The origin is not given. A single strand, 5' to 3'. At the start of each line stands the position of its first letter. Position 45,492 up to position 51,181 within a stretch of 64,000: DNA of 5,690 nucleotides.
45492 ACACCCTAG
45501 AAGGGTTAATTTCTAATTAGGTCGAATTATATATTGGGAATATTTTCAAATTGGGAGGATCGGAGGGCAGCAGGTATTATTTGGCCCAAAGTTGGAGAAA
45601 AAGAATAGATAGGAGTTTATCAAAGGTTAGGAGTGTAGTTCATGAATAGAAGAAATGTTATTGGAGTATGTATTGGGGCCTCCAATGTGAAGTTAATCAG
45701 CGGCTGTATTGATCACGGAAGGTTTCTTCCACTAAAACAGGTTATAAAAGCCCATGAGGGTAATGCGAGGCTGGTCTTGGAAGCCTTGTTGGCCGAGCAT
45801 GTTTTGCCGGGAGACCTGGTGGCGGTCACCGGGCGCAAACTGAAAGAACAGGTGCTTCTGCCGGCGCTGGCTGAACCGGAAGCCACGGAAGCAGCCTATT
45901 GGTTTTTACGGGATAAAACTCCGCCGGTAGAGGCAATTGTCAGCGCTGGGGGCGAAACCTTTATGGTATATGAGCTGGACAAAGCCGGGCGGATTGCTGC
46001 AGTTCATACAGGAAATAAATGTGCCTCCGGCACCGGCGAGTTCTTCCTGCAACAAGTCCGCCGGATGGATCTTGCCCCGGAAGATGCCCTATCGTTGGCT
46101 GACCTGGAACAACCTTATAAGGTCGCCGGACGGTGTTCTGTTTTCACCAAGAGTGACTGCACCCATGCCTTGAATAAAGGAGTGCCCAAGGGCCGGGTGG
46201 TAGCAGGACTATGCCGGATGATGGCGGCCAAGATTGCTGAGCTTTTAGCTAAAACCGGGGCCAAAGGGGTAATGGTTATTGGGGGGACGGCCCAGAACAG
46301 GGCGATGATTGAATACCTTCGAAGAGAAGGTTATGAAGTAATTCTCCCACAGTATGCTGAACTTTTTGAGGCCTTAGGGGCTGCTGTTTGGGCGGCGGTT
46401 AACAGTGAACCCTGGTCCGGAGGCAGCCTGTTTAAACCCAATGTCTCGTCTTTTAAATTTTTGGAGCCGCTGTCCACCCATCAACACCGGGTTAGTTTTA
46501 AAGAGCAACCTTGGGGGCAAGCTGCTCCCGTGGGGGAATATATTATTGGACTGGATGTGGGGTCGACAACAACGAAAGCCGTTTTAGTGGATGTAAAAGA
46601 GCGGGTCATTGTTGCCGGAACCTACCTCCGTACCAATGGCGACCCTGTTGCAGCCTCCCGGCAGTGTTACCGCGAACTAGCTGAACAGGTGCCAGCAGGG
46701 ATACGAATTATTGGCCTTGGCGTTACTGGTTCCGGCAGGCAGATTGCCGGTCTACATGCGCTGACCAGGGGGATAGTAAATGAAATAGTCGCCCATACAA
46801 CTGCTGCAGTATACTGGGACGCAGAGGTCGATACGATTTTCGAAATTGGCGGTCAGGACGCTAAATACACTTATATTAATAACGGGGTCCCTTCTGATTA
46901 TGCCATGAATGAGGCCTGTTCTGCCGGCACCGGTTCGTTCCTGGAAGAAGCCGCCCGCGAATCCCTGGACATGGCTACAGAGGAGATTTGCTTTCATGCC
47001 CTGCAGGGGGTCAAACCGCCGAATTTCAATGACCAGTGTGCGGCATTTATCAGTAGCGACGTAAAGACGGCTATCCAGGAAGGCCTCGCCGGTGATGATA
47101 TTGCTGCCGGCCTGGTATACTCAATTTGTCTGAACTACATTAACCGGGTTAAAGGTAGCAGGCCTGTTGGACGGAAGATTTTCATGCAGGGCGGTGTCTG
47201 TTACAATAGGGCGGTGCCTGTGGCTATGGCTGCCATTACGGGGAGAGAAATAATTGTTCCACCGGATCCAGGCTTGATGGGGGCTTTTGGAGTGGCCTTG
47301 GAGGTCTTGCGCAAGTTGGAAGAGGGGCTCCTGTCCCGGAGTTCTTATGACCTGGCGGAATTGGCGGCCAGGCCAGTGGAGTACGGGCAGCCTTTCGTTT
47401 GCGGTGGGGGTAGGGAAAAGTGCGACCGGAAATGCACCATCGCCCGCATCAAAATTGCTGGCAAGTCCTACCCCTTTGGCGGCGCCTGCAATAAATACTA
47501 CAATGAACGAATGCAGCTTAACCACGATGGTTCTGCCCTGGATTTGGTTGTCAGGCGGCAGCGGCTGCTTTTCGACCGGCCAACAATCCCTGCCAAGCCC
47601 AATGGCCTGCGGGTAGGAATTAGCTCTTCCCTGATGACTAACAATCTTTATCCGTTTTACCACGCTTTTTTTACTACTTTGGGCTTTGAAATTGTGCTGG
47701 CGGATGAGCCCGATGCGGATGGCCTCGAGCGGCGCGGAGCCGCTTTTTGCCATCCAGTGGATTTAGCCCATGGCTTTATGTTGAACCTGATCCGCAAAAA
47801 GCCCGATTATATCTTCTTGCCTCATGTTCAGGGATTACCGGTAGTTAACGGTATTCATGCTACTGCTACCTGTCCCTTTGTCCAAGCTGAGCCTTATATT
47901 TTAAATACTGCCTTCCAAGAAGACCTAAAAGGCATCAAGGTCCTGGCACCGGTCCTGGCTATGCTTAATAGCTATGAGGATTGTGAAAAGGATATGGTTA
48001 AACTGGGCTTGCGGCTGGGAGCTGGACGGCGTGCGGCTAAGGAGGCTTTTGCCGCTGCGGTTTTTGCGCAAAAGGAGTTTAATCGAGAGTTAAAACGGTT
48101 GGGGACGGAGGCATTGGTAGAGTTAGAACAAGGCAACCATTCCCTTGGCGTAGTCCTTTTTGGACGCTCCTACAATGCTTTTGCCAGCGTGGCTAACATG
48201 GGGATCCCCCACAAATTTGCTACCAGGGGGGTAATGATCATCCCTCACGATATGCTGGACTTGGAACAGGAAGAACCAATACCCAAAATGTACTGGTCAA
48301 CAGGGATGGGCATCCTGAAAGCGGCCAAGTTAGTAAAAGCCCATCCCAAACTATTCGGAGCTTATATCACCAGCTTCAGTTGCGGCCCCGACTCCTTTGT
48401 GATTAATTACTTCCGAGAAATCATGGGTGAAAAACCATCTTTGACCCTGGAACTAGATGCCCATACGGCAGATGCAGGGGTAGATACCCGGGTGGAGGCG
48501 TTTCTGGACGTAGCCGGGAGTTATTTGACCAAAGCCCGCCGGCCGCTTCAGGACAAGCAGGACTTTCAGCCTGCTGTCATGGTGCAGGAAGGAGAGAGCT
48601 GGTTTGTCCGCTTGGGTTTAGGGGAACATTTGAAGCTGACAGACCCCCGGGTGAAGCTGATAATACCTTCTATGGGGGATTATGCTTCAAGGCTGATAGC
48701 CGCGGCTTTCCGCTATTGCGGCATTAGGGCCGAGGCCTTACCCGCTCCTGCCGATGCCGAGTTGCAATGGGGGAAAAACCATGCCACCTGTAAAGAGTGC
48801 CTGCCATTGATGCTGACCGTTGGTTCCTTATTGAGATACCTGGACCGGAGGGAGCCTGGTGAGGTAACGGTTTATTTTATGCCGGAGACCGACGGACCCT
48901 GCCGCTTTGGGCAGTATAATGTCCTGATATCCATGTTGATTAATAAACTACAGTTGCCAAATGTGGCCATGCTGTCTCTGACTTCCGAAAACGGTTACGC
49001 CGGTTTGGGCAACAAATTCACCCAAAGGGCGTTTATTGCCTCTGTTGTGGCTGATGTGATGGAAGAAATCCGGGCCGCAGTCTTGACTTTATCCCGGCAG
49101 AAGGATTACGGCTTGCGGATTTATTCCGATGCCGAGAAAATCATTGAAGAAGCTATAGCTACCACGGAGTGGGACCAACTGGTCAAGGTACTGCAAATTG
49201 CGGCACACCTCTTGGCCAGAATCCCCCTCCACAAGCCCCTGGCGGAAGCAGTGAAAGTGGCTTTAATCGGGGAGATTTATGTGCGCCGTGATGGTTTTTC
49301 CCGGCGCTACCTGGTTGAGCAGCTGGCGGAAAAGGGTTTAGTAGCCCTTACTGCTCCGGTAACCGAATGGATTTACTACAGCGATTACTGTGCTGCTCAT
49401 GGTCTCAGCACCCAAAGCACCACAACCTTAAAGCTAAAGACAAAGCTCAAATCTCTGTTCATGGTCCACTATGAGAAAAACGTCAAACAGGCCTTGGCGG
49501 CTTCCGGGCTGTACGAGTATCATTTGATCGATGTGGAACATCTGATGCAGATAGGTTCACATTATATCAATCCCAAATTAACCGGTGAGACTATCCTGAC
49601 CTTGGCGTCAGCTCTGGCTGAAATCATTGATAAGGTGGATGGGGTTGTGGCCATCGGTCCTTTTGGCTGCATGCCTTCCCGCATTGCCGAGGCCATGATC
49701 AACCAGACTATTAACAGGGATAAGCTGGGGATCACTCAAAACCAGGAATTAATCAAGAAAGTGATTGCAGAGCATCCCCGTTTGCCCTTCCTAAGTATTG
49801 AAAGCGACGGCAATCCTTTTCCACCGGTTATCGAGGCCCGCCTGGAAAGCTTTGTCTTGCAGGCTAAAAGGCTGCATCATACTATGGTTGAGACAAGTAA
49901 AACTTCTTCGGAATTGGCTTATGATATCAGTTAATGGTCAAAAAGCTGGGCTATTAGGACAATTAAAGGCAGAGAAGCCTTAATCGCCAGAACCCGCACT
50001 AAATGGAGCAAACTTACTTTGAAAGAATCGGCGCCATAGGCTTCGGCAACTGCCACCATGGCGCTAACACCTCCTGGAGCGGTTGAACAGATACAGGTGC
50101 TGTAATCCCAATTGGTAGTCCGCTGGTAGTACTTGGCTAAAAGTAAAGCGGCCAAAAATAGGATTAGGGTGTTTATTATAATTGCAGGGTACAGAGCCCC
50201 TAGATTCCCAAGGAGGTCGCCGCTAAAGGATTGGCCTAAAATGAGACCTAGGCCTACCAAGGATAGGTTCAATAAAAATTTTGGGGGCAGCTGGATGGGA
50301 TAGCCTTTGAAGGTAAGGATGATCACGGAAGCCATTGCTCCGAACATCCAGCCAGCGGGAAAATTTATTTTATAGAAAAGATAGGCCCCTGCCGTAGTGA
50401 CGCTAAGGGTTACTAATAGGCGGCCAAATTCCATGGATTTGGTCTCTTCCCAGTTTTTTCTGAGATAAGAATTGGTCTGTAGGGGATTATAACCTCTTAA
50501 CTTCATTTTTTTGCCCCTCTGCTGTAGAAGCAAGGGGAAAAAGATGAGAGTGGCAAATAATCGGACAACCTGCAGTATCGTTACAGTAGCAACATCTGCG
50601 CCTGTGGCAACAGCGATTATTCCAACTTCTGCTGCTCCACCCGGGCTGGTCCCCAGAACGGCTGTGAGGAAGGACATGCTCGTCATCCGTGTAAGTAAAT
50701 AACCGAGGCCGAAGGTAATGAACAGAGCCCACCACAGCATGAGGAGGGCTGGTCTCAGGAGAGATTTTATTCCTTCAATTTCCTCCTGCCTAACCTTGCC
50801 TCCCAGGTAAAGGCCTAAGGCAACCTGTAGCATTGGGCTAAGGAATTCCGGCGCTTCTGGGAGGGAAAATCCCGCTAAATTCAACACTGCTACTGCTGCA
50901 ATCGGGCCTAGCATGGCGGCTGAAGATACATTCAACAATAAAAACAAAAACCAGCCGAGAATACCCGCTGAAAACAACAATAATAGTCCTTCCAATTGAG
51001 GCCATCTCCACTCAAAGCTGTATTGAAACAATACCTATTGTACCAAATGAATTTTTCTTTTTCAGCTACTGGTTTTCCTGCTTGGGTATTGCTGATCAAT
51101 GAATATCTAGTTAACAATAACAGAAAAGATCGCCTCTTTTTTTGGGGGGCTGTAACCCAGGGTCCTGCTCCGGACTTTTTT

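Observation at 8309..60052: Dispersed modular hairpin-repeat family (MITE/PATE-like), seven loci in 64 kb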

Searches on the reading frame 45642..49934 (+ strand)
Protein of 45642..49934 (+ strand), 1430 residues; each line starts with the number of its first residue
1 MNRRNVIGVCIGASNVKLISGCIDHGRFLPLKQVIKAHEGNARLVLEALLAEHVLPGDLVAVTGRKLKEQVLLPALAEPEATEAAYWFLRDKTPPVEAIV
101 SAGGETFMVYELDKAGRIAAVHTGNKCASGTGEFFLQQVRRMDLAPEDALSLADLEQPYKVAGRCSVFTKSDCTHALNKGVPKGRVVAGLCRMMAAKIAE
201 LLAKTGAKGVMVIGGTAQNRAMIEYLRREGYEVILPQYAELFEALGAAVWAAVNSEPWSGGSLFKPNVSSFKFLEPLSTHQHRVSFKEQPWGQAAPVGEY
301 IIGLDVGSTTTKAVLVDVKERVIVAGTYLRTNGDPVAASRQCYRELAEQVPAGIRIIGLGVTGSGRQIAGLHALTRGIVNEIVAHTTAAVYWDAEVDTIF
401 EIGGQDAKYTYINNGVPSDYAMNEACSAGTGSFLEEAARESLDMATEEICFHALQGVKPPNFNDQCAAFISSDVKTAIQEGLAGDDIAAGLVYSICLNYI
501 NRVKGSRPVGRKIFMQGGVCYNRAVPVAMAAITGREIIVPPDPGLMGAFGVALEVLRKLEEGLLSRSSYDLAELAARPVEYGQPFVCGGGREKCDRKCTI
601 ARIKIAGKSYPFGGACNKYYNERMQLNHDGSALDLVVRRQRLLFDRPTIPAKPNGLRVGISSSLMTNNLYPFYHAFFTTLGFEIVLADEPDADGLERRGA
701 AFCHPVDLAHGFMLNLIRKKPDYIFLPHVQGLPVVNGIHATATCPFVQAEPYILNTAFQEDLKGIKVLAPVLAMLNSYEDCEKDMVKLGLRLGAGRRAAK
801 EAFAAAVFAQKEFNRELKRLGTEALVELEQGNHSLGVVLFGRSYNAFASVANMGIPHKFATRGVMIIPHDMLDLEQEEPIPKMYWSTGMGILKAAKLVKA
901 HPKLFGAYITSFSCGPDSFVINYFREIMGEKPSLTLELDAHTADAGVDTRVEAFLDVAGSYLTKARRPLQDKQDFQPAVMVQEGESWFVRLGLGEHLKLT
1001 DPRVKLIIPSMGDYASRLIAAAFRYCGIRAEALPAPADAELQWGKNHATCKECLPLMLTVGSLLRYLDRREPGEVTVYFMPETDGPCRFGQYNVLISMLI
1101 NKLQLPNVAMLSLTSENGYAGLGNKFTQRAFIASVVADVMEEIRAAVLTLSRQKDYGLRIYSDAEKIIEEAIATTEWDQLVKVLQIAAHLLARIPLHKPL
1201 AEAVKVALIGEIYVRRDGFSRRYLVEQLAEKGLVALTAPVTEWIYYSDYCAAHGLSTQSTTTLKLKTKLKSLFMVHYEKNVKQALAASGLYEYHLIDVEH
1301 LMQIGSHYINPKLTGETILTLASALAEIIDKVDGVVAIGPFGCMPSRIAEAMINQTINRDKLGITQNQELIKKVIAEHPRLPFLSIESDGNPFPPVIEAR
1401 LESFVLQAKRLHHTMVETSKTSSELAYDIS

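Call 16: search_protein_families(library=pfam, proteins=[window:45642-49934:+])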
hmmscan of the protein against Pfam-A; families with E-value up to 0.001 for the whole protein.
window:45642-49934:+ (1430 aa): 3 families
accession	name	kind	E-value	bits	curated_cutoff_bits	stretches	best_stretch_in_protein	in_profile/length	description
PF01869.26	BcrAD_BadFG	-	5.7e-54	183.9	31.5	2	302-553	1-269/271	BadF/BadG/BcrA/BcrD ATPase family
PF09989.15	DUF2229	-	2.5e-49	168.3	29.4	1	657-872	1-218/218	CoA enzyme activase uncharacterised domain (DUF2229)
PF02782.22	FGGY_C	-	0.00074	19.8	27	0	447-553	88-192/198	FGGY family of carbohydrate kinases, C-terminal domain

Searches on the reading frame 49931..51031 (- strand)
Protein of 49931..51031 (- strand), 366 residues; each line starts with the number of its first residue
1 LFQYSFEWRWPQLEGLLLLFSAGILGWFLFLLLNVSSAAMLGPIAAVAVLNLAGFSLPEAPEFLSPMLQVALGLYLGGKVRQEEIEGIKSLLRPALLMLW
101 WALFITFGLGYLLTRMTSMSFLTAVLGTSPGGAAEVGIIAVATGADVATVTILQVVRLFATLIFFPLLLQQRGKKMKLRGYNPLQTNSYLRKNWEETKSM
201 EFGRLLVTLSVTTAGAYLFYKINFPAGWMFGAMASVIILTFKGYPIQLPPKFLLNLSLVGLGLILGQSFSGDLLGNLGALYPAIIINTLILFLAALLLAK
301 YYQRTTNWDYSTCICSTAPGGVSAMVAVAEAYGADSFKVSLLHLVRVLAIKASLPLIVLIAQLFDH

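Call 37: search_protein_families(library=pfam, max_evalue=0.00001, proteins=[window:49931-51031:-])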
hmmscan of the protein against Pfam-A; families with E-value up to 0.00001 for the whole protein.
window:49931-51031:- (366 aa): 1 family
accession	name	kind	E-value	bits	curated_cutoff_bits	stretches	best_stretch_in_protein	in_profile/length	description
PF05145.17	AbrB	-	1.8e-67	228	29.2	2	9-170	154-311/314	Transition state regulatory protein AbrB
